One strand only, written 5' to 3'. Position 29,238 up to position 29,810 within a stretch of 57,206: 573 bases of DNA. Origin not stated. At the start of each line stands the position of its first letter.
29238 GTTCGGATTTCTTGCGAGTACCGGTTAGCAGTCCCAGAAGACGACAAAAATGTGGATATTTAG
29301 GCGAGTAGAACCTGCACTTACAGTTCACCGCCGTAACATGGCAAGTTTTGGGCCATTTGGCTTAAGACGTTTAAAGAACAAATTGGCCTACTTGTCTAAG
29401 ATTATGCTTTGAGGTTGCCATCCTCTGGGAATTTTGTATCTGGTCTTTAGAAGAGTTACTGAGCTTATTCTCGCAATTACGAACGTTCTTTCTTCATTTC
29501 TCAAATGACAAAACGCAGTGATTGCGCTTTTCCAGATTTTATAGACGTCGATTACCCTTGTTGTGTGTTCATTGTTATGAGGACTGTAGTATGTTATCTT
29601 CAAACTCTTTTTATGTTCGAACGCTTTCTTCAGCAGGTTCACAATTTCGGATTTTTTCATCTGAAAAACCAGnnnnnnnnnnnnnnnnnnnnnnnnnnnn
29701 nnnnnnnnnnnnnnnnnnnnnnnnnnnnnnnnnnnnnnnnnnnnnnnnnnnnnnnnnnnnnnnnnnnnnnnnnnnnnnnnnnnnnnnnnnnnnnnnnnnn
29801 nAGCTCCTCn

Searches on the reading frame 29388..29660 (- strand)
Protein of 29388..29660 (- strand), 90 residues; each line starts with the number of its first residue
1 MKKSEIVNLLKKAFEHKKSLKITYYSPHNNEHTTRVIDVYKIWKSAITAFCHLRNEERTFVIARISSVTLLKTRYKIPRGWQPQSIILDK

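Call 3: search_protein_families(library=pfam, proteins=[window:29388-29660:-], max_evalue=1)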
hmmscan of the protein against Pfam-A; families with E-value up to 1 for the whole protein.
window:29388-29660:- (90 aa): 2 families
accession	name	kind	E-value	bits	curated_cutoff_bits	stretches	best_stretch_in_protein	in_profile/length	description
PF13280.12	WYL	-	2.7e-11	43.8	21.8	1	5-69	1-69/70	WYL domain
PF08863.15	YolD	-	6.7e-05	23.4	27.5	1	3-66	29-91/94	YolD-like protein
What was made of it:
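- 29388..29660 (-): Solo WYL domain protein, 90 aa: one helix plus a five-stranded Sm-like barrel, with no HTH and no WCX domain. PF13280 2.7e-11 (call 3).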

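Call 4: search_protein_families(library=ncbifam, proteins=[window:29388-29660:-], max_evalue=1)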
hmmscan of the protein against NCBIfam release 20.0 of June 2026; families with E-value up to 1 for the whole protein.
window:29388-29660:- (90 aa): 1 family
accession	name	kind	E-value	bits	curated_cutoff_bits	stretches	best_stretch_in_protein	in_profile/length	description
TIGR02727.1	MTHFS_bact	equivalog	0.12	12.2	84.9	1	3-80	24-103/182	5-formyltetrahydrofolate cyclo-ligase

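Call 5: search_protein_families(library=padloc, proteins=[window:29388-29660:-], max_evalue=1)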
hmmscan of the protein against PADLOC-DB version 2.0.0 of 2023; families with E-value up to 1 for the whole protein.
window:29388-29660:- (90 aa): 4 families
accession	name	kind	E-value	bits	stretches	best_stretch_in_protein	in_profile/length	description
PDLC01457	WYL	-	7.4e-12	43.3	1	4-79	124-202/229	"CAS-I,CAS-II,CAS-III,CAS-IV,CAS-V,CAS-VI; associated_signaling"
PDLC03787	RTasWYL-YodC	-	3.4e-11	40.9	1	7-73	279-352/354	DRT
PDLC01652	WYL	-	3.9e-07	28.5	1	4-74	17-80/162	"CAS-I,CAS-II,CAS-III,CAS-IV,CAS-V,CAS-VI; associated_signaling"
PDLC01766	Cas3c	-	0.00012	18.4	1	3-87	133-223/1009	-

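Call 10: find_homologous_proteins(query=window:29388-29660:-, max_evalue=0.001)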
Query window:29388-29660:- (90 aa): 23 proteins with E <= 0.001 among 23 candidates.
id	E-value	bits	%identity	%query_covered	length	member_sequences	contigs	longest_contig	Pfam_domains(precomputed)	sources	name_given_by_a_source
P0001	3.3e-49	182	99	93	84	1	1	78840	PF13280.13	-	-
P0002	4.3e-37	143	73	100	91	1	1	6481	PF13280.13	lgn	-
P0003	2.2e-35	138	70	100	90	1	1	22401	PF13280.13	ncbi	-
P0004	6.3e-35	136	70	100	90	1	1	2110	PF13280.13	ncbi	-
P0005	1.8e-30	122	66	94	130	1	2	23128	PF13280.13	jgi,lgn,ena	-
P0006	5.7e-30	121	64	96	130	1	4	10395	PF13280.13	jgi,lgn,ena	-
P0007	1.2e-29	120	60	98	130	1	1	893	PF13280.13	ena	-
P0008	1.4e-29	119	61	98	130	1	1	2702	PF13280.13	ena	-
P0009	1.9e-29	119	63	98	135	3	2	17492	PF13280.13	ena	-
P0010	2.1e-29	119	63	97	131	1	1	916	PF13280.13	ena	-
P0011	1.0e-28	117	60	97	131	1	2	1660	PF13280.13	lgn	-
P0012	1.0e-28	117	60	99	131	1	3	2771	PF13280.13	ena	-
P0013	5.6e-27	111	59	98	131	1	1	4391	PF13280.13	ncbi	-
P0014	3.7e-26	109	59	98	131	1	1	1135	PF13280.13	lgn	-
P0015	6.9e-26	108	55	98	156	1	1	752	PF13280.13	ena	-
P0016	2.8e-25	106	60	97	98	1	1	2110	PF13280.13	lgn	-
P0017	5.5e-25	105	56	98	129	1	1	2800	PF13280.13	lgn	-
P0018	3.2e-24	102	56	94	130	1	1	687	PF13280.13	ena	-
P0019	5.0e-24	102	55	94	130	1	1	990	PF13280.13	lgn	-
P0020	1.0e-23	101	54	94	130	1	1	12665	PF13280.13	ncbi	-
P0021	3.2e-23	99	55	98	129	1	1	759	PF13280.13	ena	-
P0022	1.9e-20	90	53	94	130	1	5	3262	PF13280.13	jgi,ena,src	-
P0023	6.6e-19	85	53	92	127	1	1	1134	PF13280.13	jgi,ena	-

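Call 12: find_encoding_contigs(protein=P0003, flank=6000, max_places=4)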
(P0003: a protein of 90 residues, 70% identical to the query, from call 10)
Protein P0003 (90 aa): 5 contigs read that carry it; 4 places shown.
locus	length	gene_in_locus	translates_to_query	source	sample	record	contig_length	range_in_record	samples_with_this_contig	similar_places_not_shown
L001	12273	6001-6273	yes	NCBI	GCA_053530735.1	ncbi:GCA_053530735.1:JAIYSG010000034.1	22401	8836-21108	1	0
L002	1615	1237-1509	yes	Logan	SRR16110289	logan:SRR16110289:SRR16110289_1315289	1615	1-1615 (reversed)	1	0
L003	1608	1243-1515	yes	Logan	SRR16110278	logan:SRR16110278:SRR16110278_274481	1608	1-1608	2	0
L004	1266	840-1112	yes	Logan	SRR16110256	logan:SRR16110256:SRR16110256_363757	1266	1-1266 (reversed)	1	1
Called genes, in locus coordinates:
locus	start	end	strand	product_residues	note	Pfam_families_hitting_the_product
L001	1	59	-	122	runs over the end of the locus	-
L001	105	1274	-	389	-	PF13385:Laminin_G_3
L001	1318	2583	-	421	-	PF02881:SRP54_N (weak), PF06414:Zeta_toxin (weak), PF00448:SRP54, PF13207:AAA_17 (weak)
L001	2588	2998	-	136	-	PF02996:Prefoldin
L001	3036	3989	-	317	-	PF13793:Pribosyltran_N, PF00156:Pribosyltran, PF14572:Pribosyl_synth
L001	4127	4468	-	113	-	-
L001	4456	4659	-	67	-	-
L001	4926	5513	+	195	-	PF18765:Polbeta (weak)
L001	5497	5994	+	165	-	PF05168:HEPN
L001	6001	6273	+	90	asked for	PF13280:WYL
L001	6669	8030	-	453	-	PF02881:SRP54_N, PF00448:SRP54, PF01656:CbiA (weak), PF02978:SRP_SPB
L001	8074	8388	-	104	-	-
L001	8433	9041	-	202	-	-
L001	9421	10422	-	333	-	PF14528:LAGLIDADG_3 (weak)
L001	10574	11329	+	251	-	PF02616:SMC_ScpA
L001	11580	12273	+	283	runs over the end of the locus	PF05430:Methyltransf_30 (weak)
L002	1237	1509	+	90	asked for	PF13280:WYL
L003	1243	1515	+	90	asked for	PF13280:WYL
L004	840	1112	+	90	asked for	PF13280:WYL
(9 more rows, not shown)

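Call 13: find_encoding_contigs(protein=P0002, flank=6000, max_places=4)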
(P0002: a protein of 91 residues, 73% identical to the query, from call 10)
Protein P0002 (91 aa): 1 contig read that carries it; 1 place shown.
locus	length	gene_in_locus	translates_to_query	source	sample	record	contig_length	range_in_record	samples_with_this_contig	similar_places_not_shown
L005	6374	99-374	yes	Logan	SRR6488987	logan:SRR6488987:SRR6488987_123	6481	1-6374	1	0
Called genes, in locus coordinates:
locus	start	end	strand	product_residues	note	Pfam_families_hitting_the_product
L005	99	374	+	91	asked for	PF13280:WYL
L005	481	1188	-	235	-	-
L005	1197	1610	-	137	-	-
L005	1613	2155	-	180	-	-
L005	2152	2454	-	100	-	-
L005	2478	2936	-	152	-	-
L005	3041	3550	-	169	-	-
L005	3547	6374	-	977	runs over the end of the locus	?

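Call 14: find_encoding_contigs(protein=P0004, flank=6000, max_places=4)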
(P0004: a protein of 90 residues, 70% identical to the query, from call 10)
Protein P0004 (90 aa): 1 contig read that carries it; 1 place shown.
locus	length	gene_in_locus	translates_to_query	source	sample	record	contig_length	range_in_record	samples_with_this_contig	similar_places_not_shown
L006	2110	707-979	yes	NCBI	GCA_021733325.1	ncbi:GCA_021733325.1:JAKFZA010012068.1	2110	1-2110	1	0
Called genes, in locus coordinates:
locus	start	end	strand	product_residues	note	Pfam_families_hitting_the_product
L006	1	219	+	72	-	?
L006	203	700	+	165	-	PF05168:HEPN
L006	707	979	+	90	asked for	PF13280:WYL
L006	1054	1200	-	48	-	-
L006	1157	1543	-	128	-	PF01475:FUR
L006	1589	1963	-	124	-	PF07683:CobW_C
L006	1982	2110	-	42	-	?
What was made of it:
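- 29388..29660 (-): Homologues at 70-73% identity follow HEPN genes (calls 10, 12, 14).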

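Call 15: find_encoding_contigs(protein=P0005, flank=5000, max_places=3)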
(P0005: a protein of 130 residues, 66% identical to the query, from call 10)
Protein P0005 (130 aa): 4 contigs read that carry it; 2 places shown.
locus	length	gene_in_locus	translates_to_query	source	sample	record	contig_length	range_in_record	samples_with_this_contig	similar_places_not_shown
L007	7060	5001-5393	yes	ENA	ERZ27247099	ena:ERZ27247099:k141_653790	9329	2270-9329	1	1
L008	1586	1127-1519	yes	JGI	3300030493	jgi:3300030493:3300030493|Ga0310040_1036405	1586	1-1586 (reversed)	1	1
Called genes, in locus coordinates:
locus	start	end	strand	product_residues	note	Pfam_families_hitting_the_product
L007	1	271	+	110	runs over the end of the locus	PF01096:Zn_ribbon_TFIIS (faint), PF02150:Zn_ribbon_RPB9 (weak)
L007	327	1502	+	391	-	PF03060:NMO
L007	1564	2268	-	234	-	-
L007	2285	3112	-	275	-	PF01844:HNH, PF14279:HNH_5 (weak)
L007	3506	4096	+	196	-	-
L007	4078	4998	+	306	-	PF08843:AbiEii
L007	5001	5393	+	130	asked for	PF13280:WYL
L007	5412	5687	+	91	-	-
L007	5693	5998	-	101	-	PF02150:Zn_ribbon_RPB9 (weak), PF01096:Zn_ribbon_TFIIS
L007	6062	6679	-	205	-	-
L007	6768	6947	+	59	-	-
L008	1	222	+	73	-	?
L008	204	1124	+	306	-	PF08843:AbiEii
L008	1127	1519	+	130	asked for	PF13280:WYL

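Call 16: find_encoding_contigs(protein=P0009, flank=5000, max_places=3)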
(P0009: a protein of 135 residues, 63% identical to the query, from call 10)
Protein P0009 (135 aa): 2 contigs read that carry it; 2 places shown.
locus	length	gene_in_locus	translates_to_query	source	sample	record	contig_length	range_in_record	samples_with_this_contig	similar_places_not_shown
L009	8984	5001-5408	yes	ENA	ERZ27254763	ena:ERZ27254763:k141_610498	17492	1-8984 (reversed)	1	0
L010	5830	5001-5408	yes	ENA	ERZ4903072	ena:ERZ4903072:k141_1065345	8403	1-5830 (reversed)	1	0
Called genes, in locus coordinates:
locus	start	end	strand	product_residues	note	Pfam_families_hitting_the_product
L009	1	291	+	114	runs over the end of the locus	PF13473:Cupredoxin_1, PF00127:Copper-bind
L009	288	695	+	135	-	-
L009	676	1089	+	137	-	PF18920:DUF5671 (faint)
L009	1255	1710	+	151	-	PF08069:Ribosomal_S13_N, PF00312:Ribosomal_S15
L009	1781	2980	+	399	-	-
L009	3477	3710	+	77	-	-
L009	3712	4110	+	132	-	-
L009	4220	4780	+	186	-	PF01015:Ribosomal_S3Ae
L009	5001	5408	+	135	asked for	PF13280:WYL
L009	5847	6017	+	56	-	-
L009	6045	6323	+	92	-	-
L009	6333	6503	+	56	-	-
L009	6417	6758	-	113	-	-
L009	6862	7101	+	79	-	PF02697:VAPB_antitox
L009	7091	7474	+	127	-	PF01850:PIN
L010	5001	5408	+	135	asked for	PF13280:WYL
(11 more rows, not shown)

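Call 17: find_encoding_contigs(protein=P0020, flank=5000, max_places=3)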
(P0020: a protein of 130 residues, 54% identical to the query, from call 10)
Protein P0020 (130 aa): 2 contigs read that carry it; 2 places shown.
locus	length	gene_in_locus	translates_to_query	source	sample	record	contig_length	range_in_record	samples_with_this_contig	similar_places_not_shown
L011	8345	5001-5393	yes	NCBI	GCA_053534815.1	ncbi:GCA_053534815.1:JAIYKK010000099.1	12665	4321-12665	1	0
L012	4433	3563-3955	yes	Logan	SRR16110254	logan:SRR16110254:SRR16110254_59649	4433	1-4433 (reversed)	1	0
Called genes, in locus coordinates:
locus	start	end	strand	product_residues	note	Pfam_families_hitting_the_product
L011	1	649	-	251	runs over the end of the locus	PF00154:RecA_N, PF08423:Rad51, PF06745:ATPase (faint)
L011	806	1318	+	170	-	PF12802:MarR_2 (weak), PF24034:DUF7343, PF01047:MarR (weak)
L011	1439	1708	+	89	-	PF00462:Glutaredoxin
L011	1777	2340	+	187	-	PF00578:AhpC-TSA, PF08534:Redoxin, PF10417:1-cysPrx_C (faint)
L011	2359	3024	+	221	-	PF00970:FAD_binding_6, PF00175:NAD_binding_1, PF08030:NAD_binding_6 (faint)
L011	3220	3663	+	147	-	-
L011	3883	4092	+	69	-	-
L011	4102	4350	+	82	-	-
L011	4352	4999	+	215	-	-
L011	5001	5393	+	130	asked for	PF13280:WYL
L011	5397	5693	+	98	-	-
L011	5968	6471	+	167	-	-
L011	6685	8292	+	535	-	PF00403:HMA, PF02683:DsbD_TM, PF13386:DsbD_2, PF13473:Cupredoxin_1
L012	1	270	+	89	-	PF00462:Glutaredoxin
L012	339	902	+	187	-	PF00578:AhpC-TSA, PF08534:Redoxin, PF10417:1-cysPrx_C (faint)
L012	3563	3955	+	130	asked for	PF13280:WYL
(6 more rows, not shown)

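Call 30: find_related_loci(query=A2, collection=genome_contigs, flank=4000)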
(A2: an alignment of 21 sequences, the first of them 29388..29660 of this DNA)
Query A2 (90 aa) in genome_contigs; peptide patterns used: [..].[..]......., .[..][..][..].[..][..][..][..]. (x = any residue, [..] = any of these).
68 stretches matched a pattern; 60 encode a relative of the query (tblastn E <= 1e-3); 60 distinct loci.
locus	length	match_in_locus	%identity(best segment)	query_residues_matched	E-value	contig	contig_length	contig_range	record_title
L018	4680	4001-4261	61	4-90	2e-35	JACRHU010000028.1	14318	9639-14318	MAG: Candidatus Pacearchaeota archaeon isolate NC_groundwater_1785_Pr3_B-0.1um_33_39 SR-2_scaffold_141_1123283, whole ge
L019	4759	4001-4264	59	2-89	6e-34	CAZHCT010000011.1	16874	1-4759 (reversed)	MAG TPA_asm: Candidatus Woesearchaeota archaeon isolate SRP269290_co3_784 genome assembly, contig: NODE_3677_length_1687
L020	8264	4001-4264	59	3-90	3e-33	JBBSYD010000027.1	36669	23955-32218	MAG: Nanoarchaeota archaeon isolate H43-bin227_1 H43_bin227_1_000000000027, whole genome shotgun sequence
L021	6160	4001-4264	57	3-90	6e-33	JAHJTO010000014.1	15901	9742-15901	MAG: Nanoarchaeota archaeon isolate OS_PC_MetaG.mb.56 OS_PC_MetaG.mb.56_k141_101553, whole genome shotgun sequence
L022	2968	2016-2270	61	6-90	4e-31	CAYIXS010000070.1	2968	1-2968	MAG TPA_asm: Candidatus Woesearchaeota archaeon isolate ERP119705_co6_524 genome assembly, contig: NODE_70056_length_296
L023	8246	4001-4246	56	6-87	2e-26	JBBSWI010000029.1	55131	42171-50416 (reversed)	MAG: Nanoarchaeota archaeon isolate H43-bin028_1 H43_bin028_1_000000000029, whole genome shotgun sequence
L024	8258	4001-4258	49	5-90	5e-26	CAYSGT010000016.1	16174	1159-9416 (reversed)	MAG TPA_asm: Candidatus Woesearchaeota archaeon isolate SRP050083_co2_415 genome assembly, contig: NODE_2578_length_1617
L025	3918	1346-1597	48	4-87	4e-25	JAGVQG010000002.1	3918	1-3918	MAG: archaeon isolate DeMMO3_20 c_000000075690, whole genome shotgun sequence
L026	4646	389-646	48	3-88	1e-23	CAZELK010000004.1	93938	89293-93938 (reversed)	MAG TPA_asm: Candidatus Woesearchaeota archaeon isolate binchicken_co251_306 genome assembly, contig: NODE_357_length_93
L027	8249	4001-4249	45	3-85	3e-20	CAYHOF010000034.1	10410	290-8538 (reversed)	MAG TPA_asm: uncultured Methanosarcinales archaeon isolate ERP119705_co14_509 genome assembly, contig: NODE_8915_length_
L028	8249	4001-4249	46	3-85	8e-19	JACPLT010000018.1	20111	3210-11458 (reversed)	MAG: Candidatus Pacearchaeota archaeon isolate NC_groundwater_528_Ag_S-0.1um_33_10 S35_SO-1_scaffold_161660, whole genom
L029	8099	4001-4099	58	33-65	5e-10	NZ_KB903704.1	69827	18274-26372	Gallibacterium anatis DSM 16844 = F 149 strain DSM 16844 A3EODRAFT_scaffold_4.5, whole genome shotgun sequence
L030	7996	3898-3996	61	33-65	9e-10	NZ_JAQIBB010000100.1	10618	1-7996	Gallibacterium faecale strain AGMB14963 14963-cir_100, whole genome shotgun sequence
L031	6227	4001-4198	39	10-71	5e-9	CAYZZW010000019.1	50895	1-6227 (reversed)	MAG TPA_asm: uncultured Treponemataceae bacterium isolate SRP220891_co1_306 genome assembly, contig: NODE_1251_length_50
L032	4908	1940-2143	36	14-77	5e-9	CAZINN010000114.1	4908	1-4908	MAG TPA_asm: uncultured Treponemataceae bacterium isolate SRP167436_co1_216 genome assembly, contig: NODE_28698_length_4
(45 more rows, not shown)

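Call 52: search_protein_families(library=pfam, proteins=[L018:2574-3200:+, L018:3181-3864:+, L024:2477-3148:-, L024:3148-3786:-, L011:4352-4999:+, L011:4102-4350:+, L020:4270-4827:-, L020:4769-5380:-, L025:1944-2390:-, L025:2387-3103:-], max_evalue=0.01)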
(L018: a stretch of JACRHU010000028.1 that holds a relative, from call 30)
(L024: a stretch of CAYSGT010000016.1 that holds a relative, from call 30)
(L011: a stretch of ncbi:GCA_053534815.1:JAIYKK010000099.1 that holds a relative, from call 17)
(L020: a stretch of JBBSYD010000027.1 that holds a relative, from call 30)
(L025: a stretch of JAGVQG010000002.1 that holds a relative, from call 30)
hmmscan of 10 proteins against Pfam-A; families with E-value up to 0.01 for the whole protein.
L018:2574-3200:+ (208 aa): 0 families

L018:3181-3864:+ (227 aa): 1 family
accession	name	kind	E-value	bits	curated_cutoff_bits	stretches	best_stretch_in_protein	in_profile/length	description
PF19502.5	DUF6036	-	0.00041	20.6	23.6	0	14-161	13-116/164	Nucleotidyltransferase of unknown function (DUF6036)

L024:2477-3148:- (223 aa): 2 families
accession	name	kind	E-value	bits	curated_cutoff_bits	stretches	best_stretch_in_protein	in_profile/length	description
PF14907.12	NTP_transf_5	-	5e-06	26.7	31.2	1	35-144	88-190/249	Uncharacterised nucleotidyltransferase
PF19502.5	DUF6036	-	0.00018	21.8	23.6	0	21-172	18-135/164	Nucleotidyltransferase of unknown function (DUF6036)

L024:3148-3786:- (212 aa): 1 family
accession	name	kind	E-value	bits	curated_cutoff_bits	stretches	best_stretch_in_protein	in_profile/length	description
PF14947.12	HTH_45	-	0.0014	19.1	25.5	1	12-54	10-53/77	Winged helix-turn-helix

L011:4352-4999:+ (215 aa): 0 families

L011:4102-4350:+ (82 aa): 0 families

L020:4270-4827:- (185 aa): 2 families
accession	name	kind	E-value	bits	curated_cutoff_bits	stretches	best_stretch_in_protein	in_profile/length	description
PF05168.19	HEPN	-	0.00014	22.4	22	1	77-181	25-115/117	HEPN domain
PF09553.16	RE_Eco47II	-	0.0079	16.2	25.9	1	13-65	103-155/202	Eco47II restriction endonuclease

L020:4769-5380:- (203 aa): 3 families
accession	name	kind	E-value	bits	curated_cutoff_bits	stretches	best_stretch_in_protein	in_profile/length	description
PF01909.29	NTP_transf_2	-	1.4e-10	41.8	21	1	112-172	15-83/93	Nucleotidyltransferase domain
PF18765.7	Polbeta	-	2.1e-08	34.6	26.9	1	106-188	7-86/93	Polymerase beta, Nucleotidyltransferase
PF22600.2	MTPAP-like_central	-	0.0023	18.5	27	1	111-146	41-73/139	Poly(A) RNA polymerase, mitochondrial-like, central palm domain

L025:1944-2390:- (148 aa): 0 families

L025:2387-3103:- (238 aa): 4 families
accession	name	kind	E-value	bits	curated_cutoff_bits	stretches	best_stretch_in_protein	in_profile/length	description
PF01909.29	NTP_transf_2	-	1.7e-09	38.4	21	1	150-214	2-64/93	Nucleotidyltransferase domain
PF18765.7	Polbeta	-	5.6e-09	36.5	26.9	1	158-206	8-58/93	Polymerase beta, Nucleotidyltransferase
PF13556.12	HTH_30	-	0.0033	17.6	27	0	87-103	14-30/59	PucR C-terminal helix-turn-helix domain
PF03445.19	DUF294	-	0.0086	16.4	21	0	137-192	20-78/138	Putative nucleotidyltransferase DUF294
